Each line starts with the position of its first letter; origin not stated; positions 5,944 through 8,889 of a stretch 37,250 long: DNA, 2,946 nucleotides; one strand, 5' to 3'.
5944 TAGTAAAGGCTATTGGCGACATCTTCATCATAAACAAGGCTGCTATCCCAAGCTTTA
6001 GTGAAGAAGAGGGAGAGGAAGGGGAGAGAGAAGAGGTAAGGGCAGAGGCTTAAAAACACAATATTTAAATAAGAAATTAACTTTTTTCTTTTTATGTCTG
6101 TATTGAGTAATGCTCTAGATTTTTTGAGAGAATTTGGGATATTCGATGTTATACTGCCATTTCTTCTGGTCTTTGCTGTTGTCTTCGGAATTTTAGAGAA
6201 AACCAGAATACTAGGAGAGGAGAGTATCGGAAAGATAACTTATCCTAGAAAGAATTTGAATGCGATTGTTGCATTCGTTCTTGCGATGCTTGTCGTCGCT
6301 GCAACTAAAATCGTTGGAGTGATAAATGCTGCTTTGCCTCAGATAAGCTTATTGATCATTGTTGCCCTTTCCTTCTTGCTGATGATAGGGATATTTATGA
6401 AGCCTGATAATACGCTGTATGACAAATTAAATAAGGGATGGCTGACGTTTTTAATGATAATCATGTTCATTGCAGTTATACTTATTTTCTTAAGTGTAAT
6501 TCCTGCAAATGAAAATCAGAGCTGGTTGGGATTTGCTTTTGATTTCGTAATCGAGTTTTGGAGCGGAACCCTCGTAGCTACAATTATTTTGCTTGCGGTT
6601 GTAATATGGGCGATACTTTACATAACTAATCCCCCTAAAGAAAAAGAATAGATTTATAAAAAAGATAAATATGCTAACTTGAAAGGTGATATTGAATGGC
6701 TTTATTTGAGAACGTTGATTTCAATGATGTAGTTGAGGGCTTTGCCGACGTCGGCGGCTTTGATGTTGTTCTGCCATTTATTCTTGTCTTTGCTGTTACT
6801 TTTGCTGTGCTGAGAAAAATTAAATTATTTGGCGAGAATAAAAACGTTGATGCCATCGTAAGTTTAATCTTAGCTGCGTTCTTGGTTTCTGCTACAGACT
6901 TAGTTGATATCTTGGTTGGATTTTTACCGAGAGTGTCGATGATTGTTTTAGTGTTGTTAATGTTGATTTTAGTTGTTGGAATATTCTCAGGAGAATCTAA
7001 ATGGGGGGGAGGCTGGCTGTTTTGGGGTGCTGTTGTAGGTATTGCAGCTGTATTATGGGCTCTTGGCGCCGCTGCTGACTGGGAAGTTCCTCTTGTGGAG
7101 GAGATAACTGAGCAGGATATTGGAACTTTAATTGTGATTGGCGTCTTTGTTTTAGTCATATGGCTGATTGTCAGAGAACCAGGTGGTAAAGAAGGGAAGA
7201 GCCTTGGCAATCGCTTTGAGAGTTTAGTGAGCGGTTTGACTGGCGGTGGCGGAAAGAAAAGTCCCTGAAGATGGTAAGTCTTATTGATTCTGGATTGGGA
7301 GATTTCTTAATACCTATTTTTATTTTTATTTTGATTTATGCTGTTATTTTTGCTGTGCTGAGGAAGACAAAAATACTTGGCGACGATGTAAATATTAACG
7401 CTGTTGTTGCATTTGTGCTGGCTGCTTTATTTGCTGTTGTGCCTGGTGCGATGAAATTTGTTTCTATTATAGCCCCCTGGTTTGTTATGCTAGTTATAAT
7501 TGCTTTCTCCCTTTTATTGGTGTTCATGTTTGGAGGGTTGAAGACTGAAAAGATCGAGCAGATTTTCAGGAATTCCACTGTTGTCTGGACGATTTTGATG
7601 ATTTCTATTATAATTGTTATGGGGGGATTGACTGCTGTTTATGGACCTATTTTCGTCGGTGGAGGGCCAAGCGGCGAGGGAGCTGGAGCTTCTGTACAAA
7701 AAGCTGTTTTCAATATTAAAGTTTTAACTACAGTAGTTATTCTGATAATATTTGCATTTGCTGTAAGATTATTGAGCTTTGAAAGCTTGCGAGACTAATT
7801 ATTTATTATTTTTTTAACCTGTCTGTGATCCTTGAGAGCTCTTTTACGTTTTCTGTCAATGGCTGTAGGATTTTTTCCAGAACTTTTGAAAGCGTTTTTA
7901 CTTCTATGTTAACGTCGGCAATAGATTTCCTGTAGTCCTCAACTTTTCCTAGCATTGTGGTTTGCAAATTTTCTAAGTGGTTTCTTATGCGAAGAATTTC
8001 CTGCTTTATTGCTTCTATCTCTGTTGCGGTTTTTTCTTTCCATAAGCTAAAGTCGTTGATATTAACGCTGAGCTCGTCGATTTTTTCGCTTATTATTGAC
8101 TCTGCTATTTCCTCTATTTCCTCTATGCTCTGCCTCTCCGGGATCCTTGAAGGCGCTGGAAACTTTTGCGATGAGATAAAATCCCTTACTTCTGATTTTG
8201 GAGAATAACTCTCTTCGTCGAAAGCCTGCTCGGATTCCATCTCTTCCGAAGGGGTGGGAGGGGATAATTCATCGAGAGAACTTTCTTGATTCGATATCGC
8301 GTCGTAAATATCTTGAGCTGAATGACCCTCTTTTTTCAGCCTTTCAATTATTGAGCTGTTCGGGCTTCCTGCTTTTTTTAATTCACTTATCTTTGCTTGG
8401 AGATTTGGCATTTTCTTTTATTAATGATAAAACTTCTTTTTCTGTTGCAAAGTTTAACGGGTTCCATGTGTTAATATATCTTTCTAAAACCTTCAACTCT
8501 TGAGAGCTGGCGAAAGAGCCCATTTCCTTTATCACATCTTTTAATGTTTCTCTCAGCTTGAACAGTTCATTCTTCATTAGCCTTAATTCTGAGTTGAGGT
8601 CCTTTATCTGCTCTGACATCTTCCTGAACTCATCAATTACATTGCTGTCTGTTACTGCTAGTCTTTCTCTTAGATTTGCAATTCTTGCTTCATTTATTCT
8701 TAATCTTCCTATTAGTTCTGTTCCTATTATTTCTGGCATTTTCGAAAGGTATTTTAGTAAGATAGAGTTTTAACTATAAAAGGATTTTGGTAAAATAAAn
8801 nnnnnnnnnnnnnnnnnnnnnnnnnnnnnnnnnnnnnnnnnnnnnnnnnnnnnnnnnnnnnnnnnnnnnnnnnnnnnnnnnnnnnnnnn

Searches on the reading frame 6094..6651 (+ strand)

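Call 11: search_protein_families(library=pfam, proteins=[window:6094-6651:+], max_evalue=0.001)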
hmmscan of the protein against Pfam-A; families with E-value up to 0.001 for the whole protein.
window:6094-6651:+ (185 aa): 0 families

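Call 57: search_protein_families(library=pfam, proteins=[window:6094-6651:+], max_evalue=0.1)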
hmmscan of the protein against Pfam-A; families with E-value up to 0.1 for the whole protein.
window:6094-6651:+ (185 aa): 2 families
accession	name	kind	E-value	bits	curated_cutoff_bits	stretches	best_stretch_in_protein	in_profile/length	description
PF00737.25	PsbH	-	0.0015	18.6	24.6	1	98-144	4-50/52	Photosystem II 10 kDa phosphoprotein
PF13567.11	DUF4131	-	0.039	14.1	31.6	1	84-142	5-57/165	Domain of unknown function (DUF4131)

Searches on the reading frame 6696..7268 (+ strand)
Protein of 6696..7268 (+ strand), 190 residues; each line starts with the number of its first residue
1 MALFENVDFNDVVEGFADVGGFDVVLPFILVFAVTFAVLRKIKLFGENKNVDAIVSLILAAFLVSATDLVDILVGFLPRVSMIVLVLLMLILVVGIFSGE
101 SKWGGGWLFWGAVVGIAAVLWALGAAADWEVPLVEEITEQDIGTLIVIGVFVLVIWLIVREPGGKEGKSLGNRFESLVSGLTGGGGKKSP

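Call 11: search_protein_families(library=pfam, proteins=[window:6696-7268:+], max_evalue=0.001)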
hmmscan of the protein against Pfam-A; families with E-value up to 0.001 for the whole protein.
window:6696-7268:+ (190 aa): 0 families

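Call 57: search_protein_families(library=pfam, proteins=[window:6696-7268:+], max_evalue=0.1)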
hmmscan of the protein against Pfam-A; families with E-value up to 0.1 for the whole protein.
window:6696-7268:+ (190 aa): 1 family
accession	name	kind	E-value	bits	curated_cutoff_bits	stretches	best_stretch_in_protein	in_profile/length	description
PF03772.21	Competence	-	0.046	13.5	23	0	76-158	189-267/270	Competence protein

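Call 82: search_protein_families(library=pfam, alignment_id=A5, max_evalue=0.1)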
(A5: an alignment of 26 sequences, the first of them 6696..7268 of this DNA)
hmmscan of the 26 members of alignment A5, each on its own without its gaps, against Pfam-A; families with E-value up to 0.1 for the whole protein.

A. member 1, window:6696-7268:+ (190 aa): 1 family
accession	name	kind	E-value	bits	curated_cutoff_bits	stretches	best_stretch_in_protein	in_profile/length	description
PF03772.21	Competence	-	0.046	13.5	23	0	76-158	189-267/270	Competence protein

B. families by the number of members that match (of 26 scanned): 24 families
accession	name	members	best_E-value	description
PF01757.29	Acyl_transf_3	3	2.7e-05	Acyltransferase domain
PF07907.16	YibE_F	2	7.5e-05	YibE/F-like protein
PF13567.11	DUF4131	2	0.0024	Domain of unknown function (DUF4131)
PF09843.14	DUF2070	2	0.02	Predicted membrane protein (DUF2070)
PF24335.1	DUF7503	2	0.034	Family of unknown function (DUF7503)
PF05552.17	MS_channel_1st_1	2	0.074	Mechanosensitive ion channel, conserved TM helix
PF00737.25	PsbH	1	0.0015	Photosystem II 10 kDa phosphoprotein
PF20312.3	DUF6608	1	0.0044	Family of unknown function (DUF6608)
PF09586.16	YfhO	1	0.0055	Bacterial membrane protein YfhO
PF00892.27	EamA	1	0.0062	EamA-like transporter family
PF09591.15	DUF2463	1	0.0064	Protein of unknown function (DUF2463)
PF11168.14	DUF2955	1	0.0069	Protein of unknown function (DUF2955)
PF11911.13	DUF3429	1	0.007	Protein of unknown function (DUF3429)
PF19658.4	DUF6161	1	0.0081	Family of unknown function (DUF6161)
PF01027.25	Bax1-I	1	0.0091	Inhibitor of apoptosis-promoting Bax1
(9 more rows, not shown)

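Call 83: search_solved_structures(query=A5, max_evalue=1)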
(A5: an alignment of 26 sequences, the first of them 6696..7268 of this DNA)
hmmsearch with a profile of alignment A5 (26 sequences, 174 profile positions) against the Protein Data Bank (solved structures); distinct sequences matched with E-value up to 1: 0.

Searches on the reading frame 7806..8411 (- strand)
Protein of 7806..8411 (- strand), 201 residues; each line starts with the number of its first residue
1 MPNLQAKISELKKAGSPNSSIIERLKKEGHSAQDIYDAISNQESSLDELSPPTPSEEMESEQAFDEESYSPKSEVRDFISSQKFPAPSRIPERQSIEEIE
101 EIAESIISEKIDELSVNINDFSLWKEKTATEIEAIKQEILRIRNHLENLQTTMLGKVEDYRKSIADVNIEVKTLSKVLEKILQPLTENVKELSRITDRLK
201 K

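Call 11: search_protein_families(library=pfam, proteins=[window:7806-8411:-], max_evalue=0.001)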
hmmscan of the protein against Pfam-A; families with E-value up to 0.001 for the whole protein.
window:7806-8411:- (201 aa): 1 family
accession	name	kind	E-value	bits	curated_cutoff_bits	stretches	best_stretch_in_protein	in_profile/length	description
PF10372.14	CdaS_N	-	0.00041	20.8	27.2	1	124-167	10-53/69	Diadenylate cyclase CdaS, N-terminal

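Call 57: search_protein_families(library=pfam, proteins=[window:7806-8411:-], max_evalue=0.1)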
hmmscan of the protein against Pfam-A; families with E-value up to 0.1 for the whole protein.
window:7806-8411:- (201 aa): 5 families
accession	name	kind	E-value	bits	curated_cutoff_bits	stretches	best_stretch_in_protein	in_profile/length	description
PF10372.14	CdaS_N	-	0.00041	20.8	27.2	1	124-167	10-53/69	Diadenylate cyclase CdaS, N-terminal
PF06009.19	Laminin_II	-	0.0011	19.4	33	1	127-193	14-82/138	Laminin Domain II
PF20379.3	DUF6674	-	0.005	16.9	28.5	1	107-199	117-202/251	Family of unknown function (DUF6674)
PF15390.12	WDCP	-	0.041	12.6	25.3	1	54-200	455-605/694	WD repeat and coiled-coil-containing protein family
PF09787.14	Golgin_A5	-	0.085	12.8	31.7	1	57-189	46-179/305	Golgin subfamily A member 5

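Call 84: search_protein_families(library=ncbifam, proteins=[window:7806-8411:-], max_evalue=0.1)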
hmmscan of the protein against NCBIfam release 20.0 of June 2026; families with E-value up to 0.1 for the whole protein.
window:7806-8411:- (201 aa): 7 families
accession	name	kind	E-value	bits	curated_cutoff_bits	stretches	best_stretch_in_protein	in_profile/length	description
NF038328.1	c-di-AMP_CdaS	exception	0.00022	20.8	225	1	125-199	2-74/191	sporulation-specific diadenylate cyclase CdaS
NF002572.0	PRK02224.1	equivalog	0.0011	17.4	1087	1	4-196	256-449/888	DNA double-strand break repair ATPase Rad50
TIGR03358.1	VI_chp_5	equivalog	0.0083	15.9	97.25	1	112-181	87-157/160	type VI secretion system contractile sheath small subunit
TIGR02169.1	SMC_prok_A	equivalog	0.01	13.6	729.4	1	5-200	301-487/1165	chromosome segregation protein SMC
NF003413.0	PRK04778.1-7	equivalog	0.013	14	556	1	19-163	290-435/564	septation ring formation regulator EzrA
NF010745.0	PRK14147.1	equivalog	0.017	15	184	1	121-164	23-66/172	nucleotide exchange factor GrpE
NF038218.1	IcmG_DotF_IVB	equivalog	0.044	13.4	200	1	79-183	88-187/266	type IVB secretion system protein IcmG/DotF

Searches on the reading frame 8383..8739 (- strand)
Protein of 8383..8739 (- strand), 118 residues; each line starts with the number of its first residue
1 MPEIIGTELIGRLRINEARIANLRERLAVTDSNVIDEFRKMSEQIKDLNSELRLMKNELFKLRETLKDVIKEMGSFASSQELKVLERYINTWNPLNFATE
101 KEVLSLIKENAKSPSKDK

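Call 11: search_protein_families(library=pfam, proteins=[window:8383-8739:-], max_evalue=0.001)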
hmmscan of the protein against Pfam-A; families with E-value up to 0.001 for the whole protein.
window:8383-8739:- (118 aa): 0 families

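Call 57: search_protein_families(library=pfam, proteins=[window:8383-8739:-], max_evalue=0.1)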
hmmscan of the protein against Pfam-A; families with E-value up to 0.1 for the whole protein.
window:8383-8739:- (118 aa): 8 families
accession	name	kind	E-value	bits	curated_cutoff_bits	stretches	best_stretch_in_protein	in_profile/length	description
PF25764.1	KIF21A_4th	-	0.0077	16.3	33.1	1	12-82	105-174/183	KIF21A-like domain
PF06419.17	COG6_N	-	0.0088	16.6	27.4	1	23-73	20-70/114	Conserved oligomeric complex COG6, N-terminal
PF08656.15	DASH_Dad3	-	0.036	14.5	23.1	0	30-88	4-50/76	DASH complex subunit Dad3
PF24999.1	LAMB4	-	0.051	13.9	27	0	35-72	24-61/66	Laminin subunit beta-4-like domain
PF10422.14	LRS4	-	0.058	13.8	24.2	1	31-69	41-79/211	Monopolin complex subunit LRS4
PF07889.17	DUF1664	-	0.067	13.7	34.6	1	26-79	31-84/124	Protein of unknown function (DUF1664)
PF21408.2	MTR4-like_stalk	-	0.069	13.8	24.2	0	20-53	24-60/64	Exosome RNA helicase MTR4-like, stalk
PF22652.1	DUF7006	-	0.075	13.6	27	0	40-113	13-89/112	Family of unknown function (DUF7006)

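Call 84: search_protein_families(library=ncbifam, proteins=[window:8383-8739:-], max_evalue=0.1)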
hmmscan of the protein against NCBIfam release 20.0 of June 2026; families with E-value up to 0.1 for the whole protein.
window:8383-8739:- (118 aa): 3 families
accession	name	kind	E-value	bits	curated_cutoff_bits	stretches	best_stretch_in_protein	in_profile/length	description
NF038218.1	IcmG_DotF_IVB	equivalog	0.012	15.3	200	1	25-86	127-186/266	type IVB secretion system protein IcmG/DotF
TIGR00344.1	alaS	equivalog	0.015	13.6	457.05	1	7-73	694-761/847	alanine--tRNA ligase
NF037998.2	RND_1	equivalog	0.016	12.9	400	1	29-112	1041-1124/1237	protein translocase SecDF, variant type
